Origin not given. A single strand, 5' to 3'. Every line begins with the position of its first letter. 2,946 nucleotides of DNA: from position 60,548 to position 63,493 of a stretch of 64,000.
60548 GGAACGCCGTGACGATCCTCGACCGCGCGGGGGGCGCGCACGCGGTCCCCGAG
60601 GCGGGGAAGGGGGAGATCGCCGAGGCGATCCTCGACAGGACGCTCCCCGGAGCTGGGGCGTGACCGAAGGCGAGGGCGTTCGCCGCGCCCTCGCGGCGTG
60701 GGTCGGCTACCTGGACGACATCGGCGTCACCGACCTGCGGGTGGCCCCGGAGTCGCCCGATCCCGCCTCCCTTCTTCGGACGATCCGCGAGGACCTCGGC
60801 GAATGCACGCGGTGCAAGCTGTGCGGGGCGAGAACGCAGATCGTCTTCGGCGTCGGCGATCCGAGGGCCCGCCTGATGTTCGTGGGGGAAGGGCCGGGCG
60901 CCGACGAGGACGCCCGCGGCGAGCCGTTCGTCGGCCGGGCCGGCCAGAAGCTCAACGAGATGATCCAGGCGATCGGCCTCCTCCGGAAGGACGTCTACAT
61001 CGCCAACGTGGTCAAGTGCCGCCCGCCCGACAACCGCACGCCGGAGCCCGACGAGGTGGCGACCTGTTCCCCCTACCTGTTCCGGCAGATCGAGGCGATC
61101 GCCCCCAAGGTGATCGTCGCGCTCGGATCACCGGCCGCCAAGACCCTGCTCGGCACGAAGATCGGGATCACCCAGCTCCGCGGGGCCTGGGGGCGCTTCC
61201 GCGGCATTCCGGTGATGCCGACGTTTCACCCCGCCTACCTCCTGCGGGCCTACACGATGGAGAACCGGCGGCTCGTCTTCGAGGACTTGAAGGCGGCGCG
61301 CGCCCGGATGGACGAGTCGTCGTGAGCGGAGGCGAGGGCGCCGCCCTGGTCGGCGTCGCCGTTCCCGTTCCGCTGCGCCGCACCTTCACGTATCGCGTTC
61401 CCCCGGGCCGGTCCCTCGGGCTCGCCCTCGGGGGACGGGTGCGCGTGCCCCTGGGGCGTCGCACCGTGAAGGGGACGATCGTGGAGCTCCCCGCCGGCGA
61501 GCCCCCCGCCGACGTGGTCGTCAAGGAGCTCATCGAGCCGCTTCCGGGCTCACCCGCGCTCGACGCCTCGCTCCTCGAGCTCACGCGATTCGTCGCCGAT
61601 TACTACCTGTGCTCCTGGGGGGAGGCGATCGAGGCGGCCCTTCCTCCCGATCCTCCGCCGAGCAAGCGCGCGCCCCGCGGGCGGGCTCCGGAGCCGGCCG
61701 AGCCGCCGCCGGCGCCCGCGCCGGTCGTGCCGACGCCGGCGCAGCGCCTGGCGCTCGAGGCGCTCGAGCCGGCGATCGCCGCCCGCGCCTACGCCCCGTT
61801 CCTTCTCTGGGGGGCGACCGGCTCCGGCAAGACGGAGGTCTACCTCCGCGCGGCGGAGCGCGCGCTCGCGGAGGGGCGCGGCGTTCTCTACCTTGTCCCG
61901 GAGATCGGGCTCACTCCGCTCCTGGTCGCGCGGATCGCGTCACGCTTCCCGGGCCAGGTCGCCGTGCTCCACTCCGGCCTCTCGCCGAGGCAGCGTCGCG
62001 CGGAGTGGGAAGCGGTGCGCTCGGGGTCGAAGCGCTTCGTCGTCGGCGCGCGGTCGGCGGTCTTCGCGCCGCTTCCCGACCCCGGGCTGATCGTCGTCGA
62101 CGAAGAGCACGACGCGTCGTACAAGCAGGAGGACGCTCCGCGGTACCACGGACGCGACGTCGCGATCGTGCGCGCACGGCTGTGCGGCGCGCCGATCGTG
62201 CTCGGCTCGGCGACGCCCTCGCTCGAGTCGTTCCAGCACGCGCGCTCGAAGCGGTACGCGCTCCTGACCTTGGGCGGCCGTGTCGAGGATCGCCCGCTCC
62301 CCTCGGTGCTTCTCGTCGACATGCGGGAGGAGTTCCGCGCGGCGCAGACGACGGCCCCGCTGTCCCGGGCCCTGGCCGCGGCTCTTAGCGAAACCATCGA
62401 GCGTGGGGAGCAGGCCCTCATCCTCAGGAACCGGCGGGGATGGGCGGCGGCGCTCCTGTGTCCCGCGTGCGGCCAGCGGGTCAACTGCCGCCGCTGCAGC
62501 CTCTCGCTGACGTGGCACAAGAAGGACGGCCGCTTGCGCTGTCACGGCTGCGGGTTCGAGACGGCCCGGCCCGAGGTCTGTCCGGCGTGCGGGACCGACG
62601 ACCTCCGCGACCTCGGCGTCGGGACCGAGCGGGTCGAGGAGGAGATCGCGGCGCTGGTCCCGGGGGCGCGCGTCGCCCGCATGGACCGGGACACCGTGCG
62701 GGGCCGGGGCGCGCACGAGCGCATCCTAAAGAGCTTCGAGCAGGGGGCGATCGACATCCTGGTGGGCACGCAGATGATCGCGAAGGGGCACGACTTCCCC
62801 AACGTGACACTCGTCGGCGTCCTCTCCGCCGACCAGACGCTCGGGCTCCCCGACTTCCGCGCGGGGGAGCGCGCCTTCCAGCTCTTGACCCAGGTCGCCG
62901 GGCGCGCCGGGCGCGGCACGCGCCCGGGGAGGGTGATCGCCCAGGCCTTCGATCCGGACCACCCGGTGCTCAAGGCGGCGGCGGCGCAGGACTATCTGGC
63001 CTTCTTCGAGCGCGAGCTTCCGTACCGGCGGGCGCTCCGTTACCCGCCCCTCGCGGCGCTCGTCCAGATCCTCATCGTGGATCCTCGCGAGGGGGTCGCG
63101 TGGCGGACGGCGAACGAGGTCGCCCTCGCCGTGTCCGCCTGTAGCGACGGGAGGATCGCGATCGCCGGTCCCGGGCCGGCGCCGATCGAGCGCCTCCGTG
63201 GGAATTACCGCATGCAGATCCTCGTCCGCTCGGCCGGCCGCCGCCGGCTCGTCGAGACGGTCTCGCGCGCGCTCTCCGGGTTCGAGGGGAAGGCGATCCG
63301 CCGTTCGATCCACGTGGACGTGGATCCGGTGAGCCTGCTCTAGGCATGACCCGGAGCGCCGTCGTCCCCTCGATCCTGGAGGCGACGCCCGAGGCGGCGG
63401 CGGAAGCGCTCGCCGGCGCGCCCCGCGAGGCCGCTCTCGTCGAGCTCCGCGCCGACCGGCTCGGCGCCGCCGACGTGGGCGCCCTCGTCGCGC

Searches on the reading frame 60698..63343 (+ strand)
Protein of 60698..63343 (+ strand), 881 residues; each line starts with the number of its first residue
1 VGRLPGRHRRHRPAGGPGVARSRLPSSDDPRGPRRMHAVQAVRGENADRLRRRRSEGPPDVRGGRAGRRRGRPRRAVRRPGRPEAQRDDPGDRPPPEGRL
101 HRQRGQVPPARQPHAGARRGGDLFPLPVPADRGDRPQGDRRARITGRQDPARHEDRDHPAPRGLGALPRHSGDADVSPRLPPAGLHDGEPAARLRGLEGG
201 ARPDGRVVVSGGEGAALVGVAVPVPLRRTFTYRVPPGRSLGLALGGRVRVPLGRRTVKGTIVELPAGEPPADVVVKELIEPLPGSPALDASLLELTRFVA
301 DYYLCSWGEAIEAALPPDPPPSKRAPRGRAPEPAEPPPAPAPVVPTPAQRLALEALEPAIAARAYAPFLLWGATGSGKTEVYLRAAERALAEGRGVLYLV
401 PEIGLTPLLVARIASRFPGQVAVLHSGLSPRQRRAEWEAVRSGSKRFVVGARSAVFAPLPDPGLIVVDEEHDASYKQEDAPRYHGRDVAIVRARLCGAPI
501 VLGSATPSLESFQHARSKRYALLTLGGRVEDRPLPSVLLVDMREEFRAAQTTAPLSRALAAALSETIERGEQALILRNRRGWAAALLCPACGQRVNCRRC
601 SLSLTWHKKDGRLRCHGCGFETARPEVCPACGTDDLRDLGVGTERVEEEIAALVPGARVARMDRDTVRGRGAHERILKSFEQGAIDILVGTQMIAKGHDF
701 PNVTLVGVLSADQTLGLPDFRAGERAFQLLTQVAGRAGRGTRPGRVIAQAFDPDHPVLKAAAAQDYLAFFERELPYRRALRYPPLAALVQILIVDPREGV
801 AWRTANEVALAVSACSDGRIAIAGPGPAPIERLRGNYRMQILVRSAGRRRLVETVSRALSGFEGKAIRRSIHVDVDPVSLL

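Call 25: search_protein_families(library=pfam, proteins=[window:60698-63343:+], max_evalue=0.00001)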
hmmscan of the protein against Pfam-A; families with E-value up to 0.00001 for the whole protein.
window:60698-63343:+ (881 aa): 6 families
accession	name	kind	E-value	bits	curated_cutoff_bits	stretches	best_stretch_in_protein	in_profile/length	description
PF17764.6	PriA_3primeBD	-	2.7e-23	82.1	22.7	1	220-316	2-96/96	3'DNA-binding domain (3'BD)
PF18074.6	PriA_C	-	8.4e-15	55.8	26.9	1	784-877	1-95/95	Primosomal protein N C-terminal domain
PF00270.35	DEAD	-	6.8e-12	45.9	26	1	367-511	16-163/167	DEAD/DEAH box helicase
PF04851.21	ResIII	-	1.3e-10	41.8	22.5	1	345-508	4-163/164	Type III restriction enzyme, res subunit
PF00271.37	Helicase_C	-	4.7e-10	40.1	23.5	1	670-739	51-108/110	Helicase conserved C-terminal domain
PF18319.7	Zn_ribbon_PriA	-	1.2e-09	38.3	26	1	597-621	1-25/27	PriA DNA helicase Cys-rich region (CRR) domain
